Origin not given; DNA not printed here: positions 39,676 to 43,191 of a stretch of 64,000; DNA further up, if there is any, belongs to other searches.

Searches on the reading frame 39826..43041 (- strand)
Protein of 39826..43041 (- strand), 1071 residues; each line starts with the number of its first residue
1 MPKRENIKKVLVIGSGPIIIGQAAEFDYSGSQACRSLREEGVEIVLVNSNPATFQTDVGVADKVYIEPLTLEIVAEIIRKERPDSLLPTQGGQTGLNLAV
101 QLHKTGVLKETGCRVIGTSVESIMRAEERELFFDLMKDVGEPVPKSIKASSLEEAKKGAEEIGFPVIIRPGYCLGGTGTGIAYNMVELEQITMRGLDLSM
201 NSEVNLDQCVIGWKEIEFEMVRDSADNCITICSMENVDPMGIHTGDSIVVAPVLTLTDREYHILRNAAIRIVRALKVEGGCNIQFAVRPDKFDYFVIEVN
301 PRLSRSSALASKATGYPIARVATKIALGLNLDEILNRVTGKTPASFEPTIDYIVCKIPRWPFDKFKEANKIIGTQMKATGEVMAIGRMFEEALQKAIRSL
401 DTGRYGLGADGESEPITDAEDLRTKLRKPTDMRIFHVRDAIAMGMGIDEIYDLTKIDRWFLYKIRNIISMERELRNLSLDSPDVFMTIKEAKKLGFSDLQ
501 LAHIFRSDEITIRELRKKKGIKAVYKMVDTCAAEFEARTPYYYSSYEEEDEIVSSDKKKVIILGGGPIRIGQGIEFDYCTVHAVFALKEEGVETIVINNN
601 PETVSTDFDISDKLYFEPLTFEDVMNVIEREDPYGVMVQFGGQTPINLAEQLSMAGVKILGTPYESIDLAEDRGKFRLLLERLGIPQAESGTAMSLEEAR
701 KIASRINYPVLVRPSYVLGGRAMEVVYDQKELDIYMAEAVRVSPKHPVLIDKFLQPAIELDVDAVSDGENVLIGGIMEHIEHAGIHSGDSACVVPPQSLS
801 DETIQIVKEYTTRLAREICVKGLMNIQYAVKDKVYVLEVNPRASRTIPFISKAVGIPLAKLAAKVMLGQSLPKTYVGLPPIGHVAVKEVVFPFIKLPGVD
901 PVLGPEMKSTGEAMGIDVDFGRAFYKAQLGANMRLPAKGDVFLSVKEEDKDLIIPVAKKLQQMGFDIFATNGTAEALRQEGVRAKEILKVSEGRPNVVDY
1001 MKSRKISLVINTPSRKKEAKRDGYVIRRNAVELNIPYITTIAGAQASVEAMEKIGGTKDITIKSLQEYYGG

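Call 60: list_cluster_members(proteins=[window:39826-43041:-, window:61320-62474:-, window:60159-60818:-, window:52921-53655:-, window:47286-48275:-])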
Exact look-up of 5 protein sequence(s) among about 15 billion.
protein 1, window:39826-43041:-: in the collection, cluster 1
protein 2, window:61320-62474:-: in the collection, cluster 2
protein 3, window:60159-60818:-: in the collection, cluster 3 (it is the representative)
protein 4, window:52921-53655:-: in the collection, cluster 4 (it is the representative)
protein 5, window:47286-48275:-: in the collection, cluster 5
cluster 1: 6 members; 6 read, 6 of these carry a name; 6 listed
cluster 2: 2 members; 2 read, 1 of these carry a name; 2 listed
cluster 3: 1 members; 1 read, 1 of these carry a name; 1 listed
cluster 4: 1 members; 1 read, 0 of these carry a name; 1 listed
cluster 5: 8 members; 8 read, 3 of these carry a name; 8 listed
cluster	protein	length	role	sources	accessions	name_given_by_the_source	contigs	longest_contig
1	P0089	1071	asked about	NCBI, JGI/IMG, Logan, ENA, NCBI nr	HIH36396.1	MAG TPA: carbamoyl-phosphate synthase large subunit [Methanocellales archaeon] | carbamoyl-phosphate synthase large subunit [Methanocellales archaeon]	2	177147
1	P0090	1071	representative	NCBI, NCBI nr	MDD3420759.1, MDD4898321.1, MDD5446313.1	MAG: carbamoyl-phosphate synthase large subunit [Methanocellales archaeon] | carbamoyl-phosphate synthase large subunit [Methanocellales archaeon]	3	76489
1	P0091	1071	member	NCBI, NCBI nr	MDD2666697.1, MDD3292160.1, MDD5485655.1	MAG: carbamoyl-phosphate synthase large subunit [Methanocellales archaeon] | carbamoyl-phosphate synthase large subunit [Methanocellales archaeon]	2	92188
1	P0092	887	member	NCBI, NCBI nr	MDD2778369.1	MAG: carbamoyl-phosphate synthase large subunit, partial [Methanocellales archaeon] | carbamoyl-phosphate synthase large subunit [Methanocellales archaeon]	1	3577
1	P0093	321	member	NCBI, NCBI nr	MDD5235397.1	MAG: ATP-grasp domain-containing protein, partial [Methanocellales archaeon] | ATP-grasp domain-containing protein [Methanocellales archaeon]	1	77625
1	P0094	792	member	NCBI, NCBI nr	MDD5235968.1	MAG: carbamoyl-phosphate synthase large subunit, partial [Methanocellales archaeon] | carbamoyl-phosphate synthase large subunit [Methanocellales archaeon]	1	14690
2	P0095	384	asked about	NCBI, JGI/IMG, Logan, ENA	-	-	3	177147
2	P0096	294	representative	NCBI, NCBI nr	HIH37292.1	MAG TPA: cysteine desulfurase, partial [Methanocellales archaeon] | cysteine desulfurase [Methanocellales archaeon]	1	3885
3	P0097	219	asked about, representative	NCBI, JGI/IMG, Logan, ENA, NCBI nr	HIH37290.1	MAG TPA: peroxiredoxin [Methanocellales archaeon] | peroxiredoxin [Methanocellales archaeon]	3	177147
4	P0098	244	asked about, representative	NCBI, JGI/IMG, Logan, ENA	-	-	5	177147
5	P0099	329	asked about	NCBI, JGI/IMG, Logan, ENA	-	-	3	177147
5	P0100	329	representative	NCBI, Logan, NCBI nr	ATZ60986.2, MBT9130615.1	MAG: CRISPR-associated endonuclease Cas1 [candidate division WS2 bacterium] | MAG: type I-B CRISPR-associated endonuclease Cas1b [Methanosarcinales archaeon Met12]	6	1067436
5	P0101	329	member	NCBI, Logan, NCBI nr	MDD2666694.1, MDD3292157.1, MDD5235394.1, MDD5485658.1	MAG: type I-B CRISPR-associated endonuclease Cas1b [Methanocellales archaeon] | type I-B CRISPR-associated endonuclease Cas1b [Methanocellales archaeon]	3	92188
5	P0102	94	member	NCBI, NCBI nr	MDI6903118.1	MAG: CRISPR-associated endonuclease Cas1, partial [Methanocellales archaeon] | CRISPR-associated endonuclease Cas1 [Methanocellales archaeon]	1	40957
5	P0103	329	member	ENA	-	-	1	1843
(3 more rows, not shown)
